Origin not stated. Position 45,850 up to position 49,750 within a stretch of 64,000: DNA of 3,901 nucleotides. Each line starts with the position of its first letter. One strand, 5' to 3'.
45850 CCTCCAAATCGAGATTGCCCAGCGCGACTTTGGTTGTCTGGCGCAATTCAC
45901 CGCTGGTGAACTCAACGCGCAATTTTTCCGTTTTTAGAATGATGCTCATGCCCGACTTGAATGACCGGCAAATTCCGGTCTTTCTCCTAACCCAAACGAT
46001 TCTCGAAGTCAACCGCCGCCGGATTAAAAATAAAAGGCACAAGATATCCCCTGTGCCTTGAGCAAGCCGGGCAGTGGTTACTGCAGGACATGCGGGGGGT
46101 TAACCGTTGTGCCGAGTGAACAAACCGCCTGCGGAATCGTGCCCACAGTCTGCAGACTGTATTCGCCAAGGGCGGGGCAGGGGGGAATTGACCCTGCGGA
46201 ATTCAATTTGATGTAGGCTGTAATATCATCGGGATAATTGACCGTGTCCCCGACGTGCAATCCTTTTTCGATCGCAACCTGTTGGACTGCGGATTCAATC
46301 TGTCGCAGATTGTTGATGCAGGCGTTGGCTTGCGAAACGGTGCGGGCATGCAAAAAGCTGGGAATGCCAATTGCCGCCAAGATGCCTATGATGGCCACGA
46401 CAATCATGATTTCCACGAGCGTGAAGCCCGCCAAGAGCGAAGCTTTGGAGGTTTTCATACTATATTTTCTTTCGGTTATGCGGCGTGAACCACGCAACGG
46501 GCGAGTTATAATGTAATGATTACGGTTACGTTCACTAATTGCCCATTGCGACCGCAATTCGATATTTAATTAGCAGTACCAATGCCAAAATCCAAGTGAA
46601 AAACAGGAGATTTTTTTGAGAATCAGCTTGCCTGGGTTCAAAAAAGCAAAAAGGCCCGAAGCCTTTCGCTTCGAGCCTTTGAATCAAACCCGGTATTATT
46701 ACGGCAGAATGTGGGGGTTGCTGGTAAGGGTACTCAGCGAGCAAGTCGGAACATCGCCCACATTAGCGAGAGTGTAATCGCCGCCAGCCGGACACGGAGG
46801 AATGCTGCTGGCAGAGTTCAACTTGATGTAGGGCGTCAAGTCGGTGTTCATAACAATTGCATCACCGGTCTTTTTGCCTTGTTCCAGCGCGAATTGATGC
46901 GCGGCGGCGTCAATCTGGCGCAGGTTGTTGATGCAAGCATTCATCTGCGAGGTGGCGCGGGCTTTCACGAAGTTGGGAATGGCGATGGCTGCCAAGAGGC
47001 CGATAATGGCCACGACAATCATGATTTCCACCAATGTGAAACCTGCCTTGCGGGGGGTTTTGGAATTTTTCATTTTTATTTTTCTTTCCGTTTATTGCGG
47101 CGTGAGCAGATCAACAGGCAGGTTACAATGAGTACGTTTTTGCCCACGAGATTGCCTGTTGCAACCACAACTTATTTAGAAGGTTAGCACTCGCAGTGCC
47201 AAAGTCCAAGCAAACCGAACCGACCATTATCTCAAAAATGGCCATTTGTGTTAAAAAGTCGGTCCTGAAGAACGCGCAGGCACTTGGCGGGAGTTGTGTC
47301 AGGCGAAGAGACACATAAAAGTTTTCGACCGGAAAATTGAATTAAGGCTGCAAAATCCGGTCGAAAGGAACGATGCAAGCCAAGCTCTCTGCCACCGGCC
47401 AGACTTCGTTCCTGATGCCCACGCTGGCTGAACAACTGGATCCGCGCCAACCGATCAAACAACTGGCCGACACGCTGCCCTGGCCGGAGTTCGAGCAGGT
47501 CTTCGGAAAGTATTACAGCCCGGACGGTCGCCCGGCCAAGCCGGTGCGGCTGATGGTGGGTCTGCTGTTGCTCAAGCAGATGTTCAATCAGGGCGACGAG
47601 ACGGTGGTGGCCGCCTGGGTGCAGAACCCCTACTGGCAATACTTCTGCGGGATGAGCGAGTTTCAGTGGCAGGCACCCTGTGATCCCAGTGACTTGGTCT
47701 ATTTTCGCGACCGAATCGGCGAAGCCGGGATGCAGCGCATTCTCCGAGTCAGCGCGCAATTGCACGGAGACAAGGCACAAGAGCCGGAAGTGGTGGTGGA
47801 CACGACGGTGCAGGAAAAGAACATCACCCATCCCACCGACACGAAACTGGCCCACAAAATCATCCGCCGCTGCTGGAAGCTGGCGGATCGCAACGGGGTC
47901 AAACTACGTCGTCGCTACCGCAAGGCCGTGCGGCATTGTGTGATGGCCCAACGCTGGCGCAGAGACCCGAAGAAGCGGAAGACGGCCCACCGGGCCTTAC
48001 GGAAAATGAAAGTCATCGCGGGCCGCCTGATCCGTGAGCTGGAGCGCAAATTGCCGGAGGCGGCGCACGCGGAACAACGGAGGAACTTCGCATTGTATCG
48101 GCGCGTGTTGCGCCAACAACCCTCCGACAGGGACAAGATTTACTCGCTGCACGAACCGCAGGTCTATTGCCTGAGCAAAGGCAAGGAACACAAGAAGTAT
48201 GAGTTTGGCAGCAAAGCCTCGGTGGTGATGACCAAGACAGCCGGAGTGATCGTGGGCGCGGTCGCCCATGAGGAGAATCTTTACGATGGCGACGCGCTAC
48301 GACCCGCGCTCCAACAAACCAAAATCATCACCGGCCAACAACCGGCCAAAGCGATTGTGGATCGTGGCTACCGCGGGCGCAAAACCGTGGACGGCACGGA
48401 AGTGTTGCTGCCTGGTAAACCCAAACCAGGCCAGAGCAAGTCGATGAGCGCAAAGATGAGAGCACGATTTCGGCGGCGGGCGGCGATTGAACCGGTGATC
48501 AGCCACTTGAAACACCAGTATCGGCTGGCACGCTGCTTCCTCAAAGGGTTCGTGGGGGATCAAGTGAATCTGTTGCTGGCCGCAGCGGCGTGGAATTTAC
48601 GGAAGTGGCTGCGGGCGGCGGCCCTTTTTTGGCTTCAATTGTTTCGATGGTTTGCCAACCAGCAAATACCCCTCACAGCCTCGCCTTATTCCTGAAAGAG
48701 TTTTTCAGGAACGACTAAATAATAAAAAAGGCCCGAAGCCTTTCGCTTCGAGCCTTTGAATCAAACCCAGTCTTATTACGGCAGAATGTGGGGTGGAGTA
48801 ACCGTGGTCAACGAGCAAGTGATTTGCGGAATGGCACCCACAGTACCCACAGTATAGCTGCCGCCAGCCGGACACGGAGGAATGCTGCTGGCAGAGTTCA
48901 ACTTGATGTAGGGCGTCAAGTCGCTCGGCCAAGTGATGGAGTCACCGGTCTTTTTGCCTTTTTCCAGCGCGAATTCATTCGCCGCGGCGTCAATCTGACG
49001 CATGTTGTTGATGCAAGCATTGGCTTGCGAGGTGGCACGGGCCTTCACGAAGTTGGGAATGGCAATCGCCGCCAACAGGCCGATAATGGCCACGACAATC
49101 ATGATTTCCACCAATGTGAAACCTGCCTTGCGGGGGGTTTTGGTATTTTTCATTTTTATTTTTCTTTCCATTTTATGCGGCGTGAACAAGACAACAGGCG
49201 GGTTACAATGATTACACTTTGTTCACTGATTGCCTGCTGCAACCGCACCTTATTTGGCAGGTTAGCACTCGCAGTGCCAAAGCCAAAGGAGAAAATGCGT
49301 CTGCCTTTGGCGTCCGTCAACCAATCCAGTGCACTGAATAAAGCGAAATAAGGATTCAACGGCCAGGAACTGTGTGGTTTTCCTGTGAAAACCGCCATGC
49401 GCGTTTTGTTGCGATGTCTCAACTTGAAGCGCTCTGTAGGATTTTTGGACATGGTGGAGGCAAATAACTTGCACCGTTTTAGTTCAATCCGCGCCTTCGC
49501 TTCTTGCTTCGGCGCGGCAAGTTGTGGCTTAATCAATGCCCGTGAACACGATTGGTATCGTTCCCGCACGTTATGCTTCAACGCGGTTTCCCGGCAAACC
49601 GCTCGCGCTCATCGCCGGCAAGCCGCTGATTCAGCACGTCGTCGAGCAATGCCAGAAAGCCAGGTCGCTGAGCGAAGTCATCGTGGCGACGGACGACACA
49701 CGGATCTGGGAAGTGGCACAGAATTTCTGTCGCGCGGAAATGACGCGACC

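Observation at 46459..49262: Conserved ~105-nt leader with two interleaved helices supported by compensatory changes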

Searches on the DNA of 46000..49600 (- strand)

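Call 4: search_rna_families(source=window, start=46000, end=49600, threshold=evalue, max_evalue=10, show_alignments=3)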
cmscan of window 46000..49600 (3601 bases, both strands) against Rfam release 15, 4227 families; matches with E-value up to 10: 5.
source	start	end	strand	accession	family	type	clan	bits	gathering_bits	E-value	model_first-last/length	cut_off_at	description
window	47909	47996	-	RF03115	KDPG-aldolase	Gene; sRNA;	-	22.9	54.6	0.32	1-88/88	no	KDPG-aldolase RNA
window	48684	48759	+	RF00506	Thr_leader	Cis-reg; leader;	-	19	55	2.9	1-118/118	no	Threonine operon leader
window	46650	46680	-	RF00506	Thr_leader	Cis-reg; leader;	-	17.7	55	5.9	83-113/118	no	Threonine operon leader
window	48727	48757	-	RF00506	Thr_leader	Cis-reg; leader;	-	17.7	55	5.9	83-113/118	no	Threonine operon leader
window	49304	49353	+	RF01153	sn3060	Gene; snRNA; snoRNA; CD-box;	-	17.2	45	6.3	1-67/67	no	Small nucleolar RNA sn3060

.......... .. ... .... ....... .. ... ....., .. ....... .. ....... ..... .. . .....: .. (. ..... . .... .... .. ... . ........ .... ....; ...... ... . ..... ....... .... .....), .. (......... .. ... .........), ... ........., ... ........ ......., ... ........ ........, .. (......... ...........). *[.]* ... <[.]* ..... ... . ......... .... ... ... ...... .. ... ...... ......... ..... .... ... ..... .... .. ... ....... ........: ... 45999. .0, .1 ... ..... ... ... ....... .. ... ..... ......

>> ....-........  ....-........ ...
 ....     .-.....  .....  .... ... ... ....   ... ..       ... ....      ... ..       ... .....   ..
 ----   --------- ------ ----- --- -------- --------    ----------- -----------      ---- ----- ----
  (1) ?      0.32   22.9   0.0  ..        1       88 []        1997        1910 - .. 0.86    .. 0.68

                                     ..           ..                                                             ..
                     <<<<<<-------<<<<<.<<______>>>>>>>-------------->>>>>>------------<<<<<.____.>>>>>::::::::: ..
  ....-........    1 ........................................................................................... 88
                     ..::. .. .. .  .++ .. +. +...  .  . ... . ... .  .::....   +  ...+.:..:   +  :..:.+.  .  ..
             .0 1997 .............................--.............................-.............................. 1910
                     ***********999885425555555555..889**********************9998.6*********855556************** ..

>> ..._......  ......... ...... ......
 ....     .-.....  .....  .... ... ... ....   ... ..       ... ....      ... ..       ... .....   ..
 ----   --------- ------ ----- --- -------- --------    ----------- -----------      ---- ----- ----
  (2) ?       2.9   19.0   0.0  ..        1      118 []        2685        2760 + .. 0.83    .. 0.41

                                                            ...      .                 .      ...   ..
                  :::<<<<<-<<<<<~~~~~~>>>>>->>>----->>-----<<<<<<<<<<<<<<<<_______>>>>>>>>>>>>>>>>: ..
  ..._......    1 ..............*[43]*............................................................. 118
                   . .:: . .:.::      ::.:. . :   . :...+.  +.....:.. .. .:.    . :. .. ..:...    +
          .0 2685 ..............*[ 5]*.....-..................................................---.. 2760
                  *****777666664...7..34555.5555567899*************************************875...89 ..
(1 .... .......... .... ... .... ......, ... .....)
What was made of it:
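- On Any Rfam 15 family (4227 models): The region 46000-49600 at E <= 10 returned nothing inside the leaders (call 4).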

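Call 18: build_rna_model(alignment_id=A2, structure=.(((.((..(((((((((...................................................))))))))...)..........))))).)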
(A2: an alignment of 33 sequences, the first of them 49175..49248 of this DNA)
Model R1 built from alignment A2 (33 sequences, 97 columns); structure: as given.
model positions 75; base pairs 14; branch points 0; effective number of sequences 2.43; information 0.753 bits per position. Calibrated on 0.2 Mb of random sequence (short: E-values are rough).
structure used (alignment columns):
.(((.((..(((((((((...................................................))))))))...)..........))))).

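Call 19: search_with_rna_model(model_id=R1, sources=[window, L001, L002, L003, L004, L005, L006, L007, L008, L009, L010, L011, L012, L013, L014, L015, L016, L017, L018, L019, L020, L021, L022, L023, L024, L025, L026, L027, L028, L029, L030, L031, L032, L033, L034, L035, L036, L037, L038, L039, L040, L041, L042, L043, L044, L045, L046, L047, L048, L049, L050, L051, L052, L053, L054, L055, L056, L057, L058, L059, L060, L061, L062, L063, L064, L065, L066, L067, L068, L069, L070, L071, L072, L073, L074, L075, L076, L077, L078, L079], max_evalue=0.01, make_alignment=true)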
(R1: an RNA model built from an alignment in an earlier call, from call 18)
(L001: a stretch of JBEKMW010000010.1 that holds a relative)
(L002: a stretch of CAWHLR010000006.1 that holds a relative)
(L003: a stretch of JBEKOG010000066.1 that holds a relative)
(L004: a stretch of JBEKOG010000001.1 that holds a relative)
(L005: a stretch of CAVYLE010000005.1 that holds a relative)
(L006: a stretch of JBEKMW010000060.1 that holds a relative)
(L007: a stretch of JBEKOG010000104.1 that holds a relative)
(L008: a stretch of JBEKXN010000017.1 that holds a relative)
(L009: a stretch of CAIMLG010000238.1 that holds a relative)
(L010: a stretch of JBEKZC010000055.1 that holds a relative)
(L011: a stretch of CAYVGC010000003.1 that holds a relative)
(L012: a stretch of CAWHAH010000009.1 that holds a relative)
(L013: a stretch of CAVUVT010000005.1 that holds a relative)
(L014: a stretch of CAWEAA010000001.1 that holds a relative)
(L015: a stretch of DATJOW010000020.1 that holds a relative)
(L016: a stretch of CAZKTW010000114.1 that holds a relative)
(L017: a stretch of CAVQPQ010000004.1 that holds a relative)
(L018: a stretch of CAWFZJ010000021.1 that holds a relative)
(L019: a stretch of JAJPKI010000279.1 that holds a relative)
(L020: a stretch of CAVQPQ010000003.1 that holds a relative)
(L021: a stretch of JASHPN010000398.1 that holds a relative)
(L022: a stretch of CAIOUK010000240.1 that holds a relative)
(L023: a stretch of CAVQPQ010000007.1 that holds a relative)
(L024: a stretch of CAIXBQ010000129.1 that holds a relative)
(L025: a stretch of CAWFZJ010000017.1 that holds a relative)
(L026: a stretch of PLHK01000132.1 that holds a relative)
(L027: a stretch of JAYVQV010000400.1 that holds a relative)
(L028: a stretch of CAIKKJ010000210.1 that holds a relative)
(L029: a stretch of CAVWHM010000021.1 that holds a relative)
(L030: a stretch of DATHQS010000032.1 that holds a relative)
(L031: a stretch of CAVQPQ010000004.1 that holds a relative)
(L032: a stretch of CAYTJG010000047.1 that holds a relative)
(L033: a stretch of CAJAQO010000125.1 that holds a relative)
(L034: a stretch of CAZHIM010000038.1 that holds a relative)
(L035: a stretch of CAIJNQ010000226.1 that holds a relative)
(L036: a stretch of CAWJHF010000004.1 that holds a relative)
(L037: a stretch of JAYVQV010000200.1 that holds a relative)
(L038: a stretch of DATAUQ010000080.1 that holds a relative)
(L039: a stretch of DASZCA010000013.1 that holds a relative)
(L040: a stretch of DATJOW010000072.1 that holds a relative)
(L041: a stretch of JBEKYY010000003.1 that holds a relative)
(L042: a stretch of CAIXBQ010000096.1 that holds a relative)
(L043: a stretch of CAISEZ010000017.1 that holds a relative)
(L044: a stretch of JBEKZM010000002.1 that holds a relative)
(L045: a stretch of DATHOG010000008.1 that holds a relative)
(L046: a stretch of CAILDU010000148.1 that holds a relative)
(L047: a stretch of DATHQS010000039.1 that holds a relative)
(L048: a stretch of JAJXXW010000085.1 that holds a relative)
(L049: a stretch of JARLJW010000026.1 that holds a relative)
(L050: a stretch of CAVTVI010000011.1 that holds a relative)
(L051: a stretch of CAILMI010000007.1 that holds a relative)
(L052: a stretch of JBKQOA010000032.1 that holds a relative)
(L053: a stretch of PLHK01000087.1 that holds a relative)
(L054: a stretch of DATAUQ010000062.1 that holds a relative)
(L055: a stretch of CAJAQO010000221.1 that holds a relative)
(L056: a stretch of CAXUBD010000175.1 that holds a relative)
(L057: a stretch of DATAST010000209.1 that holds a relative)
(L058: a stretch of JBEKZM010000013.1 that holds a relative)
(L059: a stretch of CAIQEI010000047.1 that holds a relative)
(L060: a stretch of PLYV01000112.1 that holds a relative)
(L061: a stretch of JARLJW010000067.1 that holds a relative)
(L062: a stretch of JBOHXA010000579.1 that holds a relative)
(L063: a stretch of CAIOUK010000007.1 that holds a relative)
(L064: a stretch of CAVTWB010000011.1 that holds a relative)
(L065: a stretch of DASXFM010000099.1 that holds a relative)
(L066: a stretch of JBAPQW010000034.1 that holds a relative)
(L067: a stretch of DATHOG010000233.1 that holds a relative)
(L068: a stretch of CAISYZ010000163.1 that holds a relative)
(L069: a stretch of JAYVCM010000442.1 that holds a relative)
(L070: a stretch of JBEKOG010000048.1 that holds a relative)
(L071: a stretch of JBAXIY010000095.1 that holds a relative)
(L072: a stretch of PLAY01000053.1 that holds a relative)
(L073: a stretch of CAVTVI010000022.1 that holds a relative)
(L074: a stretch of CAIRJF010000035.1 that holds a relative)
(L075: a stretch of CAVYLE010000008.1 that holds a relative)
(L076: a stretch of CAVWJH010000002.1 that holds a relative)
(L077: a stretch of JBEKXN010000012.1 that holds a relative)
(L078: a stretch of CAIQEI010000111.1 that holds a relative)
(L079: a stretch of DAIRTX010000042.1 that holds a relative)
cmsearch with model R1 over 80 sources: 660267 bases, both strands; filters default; matches with E-value up to 0.01: 109.
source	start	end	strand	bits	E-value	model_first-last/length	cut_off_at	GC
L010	3906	3979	+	92.1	8.4e-21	1-75/75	no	0.47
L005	3906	3979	+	90.9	1.8e-20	1-75/75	no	0.49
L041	3906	3979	+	90.7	1.9e-20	1-75/75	no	0.49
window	49175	49248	-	90.7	1.9e-20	1-75/75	no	0.5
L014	3429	3504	+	90.1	2.8e-20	1-75/75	no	0.49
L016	2192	2266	+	89.9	3.3e-20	1-75/75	no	0.47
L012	2752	2827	+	89.2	4.9e-20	1-75/75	no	0.49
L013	3290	3363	+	89.2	4.9e-20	1-75/75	no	0.5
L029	3914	3989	+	89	5.4e-20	1-75/75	no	0.5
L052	3908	3981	+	88.6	7.2e-20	1-75/75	no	0.49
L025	3904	3978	+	88.5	7.7e-20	1-75/75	no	0.51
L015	4516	4591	+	87.5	1.3e-19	1-75/75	no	0.53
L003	3901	3979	+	87.4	1.5e-19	1-75/75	no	0.46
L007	1492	1570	+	87.4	1.5e-19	1-75/75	no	0.46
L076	3904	3980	+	86.6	2.4e-19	1-75/75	no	0.44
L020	3906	3979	+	86.3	2.8e-19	1-75/75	no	0.49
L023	3906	3979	+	86.3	2.8e-19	1-75/75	no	0.49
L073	3300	3375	+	85.9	3.8e-19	1-75/75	no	0.55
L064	3884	3961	+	85.1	5.9e-19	1-75/75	no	0.53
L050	3904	3979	+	85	6.5e-19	1-75/75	no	0.57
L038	3903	3978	+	84.7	7.7e-19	1-75/75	no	0.53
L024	3906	3982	+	83.9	1.3e-18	1-75/75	no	0.52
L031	3906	3979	+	83.9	1.3e-18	1-75/75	no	0.47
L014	4040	4115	+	83.7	1.4e-18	1-75/75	no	0.47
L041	4518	4597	+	83.7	1.4e-18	1-75/75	no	0.47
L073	3915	3989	+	83.2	1.9e-18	1-75/75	no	0.49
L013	4514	4593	+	83.1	2e-18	1-75/75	no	0.47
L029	4525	4600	+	83.1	2e-18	1-75/75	no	0.49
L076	4582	4658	+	82.7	2.5e-18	1-75/75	no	0.44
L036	4522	4597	+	82.7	2.5e-18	1-75/75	no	0.54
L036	5680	5755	+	82.7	2.5e-18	1-75/75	no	0.54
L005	4523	4602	+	82.6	2.8e-18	1-75/75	no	0.47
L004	3904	3979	+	82.1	3.7e-18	1-75/75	no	0.46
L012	3363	3438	+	80.8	8.3e-18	1-75/75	no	0.49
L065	4548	4623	+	80.6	9.2e-18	1-75/75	no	0.53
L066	3891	3966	+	80.6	9.4e-18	1-75/75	no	0.47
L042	3908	3982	+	80.6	9.4e-18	1-75/75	no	0.52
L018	3904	3978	+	80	1.3e-17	1-75/75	no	0.49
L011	3906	3981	+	79.9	1.4e-17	1-75/75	no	0.53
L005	3267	3342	+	79.3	2e-17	1-75/75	no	0.42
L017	3905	3979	+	79.1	2.3e-17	1-75/75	no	0.55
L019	37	115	+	79.1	2.3e-17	1-75/75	no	0.46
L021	2293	2367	+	78.9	2.6e-17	1-75/75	no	0.47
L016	2802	2877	+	78.8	2.8e-17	1-75/75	no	0.46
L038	4512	4587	+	78.7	2.9e-17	1-75/75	no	0.5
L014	5200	5275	+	77.3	6.9e-17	1-75/75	no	0.47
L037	1873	1947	+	76.9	8.8e-17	1-75/75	no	0.47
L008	3887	3962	+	75.4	2.1e-16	1-75/75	no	0.45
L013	3901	3979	+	75.2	2.4e-16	1-75/75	no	0.46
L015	3911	3983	+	75.2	2.5e-16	1-75/75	no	0.44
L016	3413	3488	+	74.7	3.3e-16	1-75/75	no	0.43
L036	3909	3985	+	74.3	4.2e-16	1-75/75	no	0.45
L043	3907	3984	+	74.2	4.4e-16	1-75/75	no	0.54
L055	3067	3142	+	74.1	4.9e-16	1-75/75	no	0.51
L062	3906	3980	+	73.6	6.3e-16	1-75/75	no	0.53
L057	3222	3297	+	73.5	7e-16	1-75/75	no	0.51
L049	3901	3975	+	72.5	1.2e-15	1-75/75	no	0.48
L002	3902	3979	+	71.7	2e-15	1-75/75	no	0.47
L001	3917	3989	+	70.3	4.8e-15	1-75/75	no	0.59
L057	3902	3976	+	70.1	5.5e-15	1-75/75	no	0.51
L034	4473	4549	+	70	5.7e-15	1-75/75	no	0.6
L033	4472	4556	+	69.5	7.8e-15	1-75/75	no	0.48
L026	3906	3979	+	69.3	8.7e-15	1-75/75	no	0.54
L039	3904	3978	+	69.1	9.9e-15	1-75/75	no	0.48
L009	3905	3980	+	69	1e-14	1-75/75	no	0.55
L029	5686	5760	+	69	1.1e-14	1-75/75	no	0.49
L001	4501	4576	+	68.1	1.8e-14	1-75/75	no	0.5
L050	4613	4693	+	67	3.5e-14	1-75/75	no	0.51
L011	4486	4568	+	67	3.6e-14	1-75/75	no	0.47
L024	4500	4572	+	65.9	6.9e-14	1-75/75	no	0.51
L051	3909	3984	+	65.8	7.4e-14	1-75/75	no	0.5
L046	3909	3982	+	64.2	1.9e-13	1-75/75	no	0.59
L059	3908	3981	+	63.9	2.3e-13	1-75/75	no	0.54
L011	3112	3186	+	63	4e-13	1-75/75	no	0.47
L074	271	344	+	63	4e-13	1-75/75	no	0.49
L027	3909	3987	+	62.2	6.6e-13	1-75/75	no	0.52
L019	639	709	+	61.5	1e-12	1-75/75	no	0.46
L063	341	415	+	60.8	1.5e-12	1-75/75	no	0.55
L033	3903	3974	+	60.6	1.8e-12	1-75/75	no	0.46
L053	3905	3979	+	60.6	1.8e-12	1-75/75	no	0.52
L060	3906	3979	+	60.1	2.4e-12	1-75/75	no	0.53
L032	4468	4543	+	60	2.5e-12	1-75/75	no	0.47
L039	4480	4559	+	60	2.6e-12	1-75/75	no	0.41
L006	3909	3985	+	59.5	3.4e-12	1-75/75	no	0.52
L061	3904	3983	+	59.2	4.1e-12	1-75/75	no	0.56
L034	3909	3984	+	59.1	4.3e-12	1-75/75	no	0.53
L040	3909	3985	+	59.1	4.3e-12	1-75/75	no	0.53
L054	3908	3983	+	58.1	7.9e-12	1-75/75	no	0.5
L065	3901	3974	+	58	8.2e-12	1-75/75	no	0.55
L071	2933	3006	+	57.8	9.8e-12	1-75/75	no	0.54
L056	1629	1706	+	57.6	1.1e-11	1-75/75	no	0.53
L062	3273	3347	+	57.2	1.4e-11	1-75/75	no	0.44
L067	1589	1661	+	57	1.6e-11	1-75/75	no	0.55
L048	3906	3979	+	56.1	2.7e-11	1-75/75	no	0.51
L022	3905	3979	+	55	5.2e-11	1-75/75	no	0.53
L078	3910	3982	+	54.7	6.1e-11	1-75/75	no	0.52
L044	3892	3970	+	53.9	9.9e-11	1-75/75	no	0.52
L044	4466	4543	+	53.9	1e-10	1-75/75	no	0.55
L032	3894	3977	+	53.1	1.7e-10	1-75/75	no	0.55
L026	4510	4581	+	52.3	2.8e-10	1-75/75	no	0.47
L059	4496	4573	+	50.3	9.3e-10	1-75/75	no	0.55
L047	3909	3981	+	50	1.1e-09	1-75/75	no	0.53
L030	3914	3987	+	49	2e-09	1-75/75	no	0.58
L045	3905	3980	+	48.7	2.4e-09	1-75/75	no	0.57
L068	3908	3983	+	48.4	3e-09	1-75/75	no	0.53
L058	3931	3996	+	37.2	2.6e-06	1-75/75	no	0.56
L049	4492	4569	+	31.1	0.00011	1-75/75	no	0.59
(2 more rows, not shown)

Alignment A3: 109 matches aligned to the model, 112 columns, each read 5' to 3' on its own strand. Consensus structure (alignment columns), stored with it:
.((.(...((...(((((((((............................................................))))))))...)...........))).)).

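Call 24: build_rna_model(alignment_id=A3, structure=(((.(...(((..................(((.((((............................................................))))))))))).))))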
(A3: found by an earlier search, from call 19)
Model R2 built from alignment A3 (109 sequences, 112 columns); structure: as given.
model positions 75; base pairs 14; branch points 0; effective number of sequences 4.45; information 0.753 bits per position. Calibrated on 0.2 Mb of random sequence (short: E-values are rough).
structure used (alignment columns):
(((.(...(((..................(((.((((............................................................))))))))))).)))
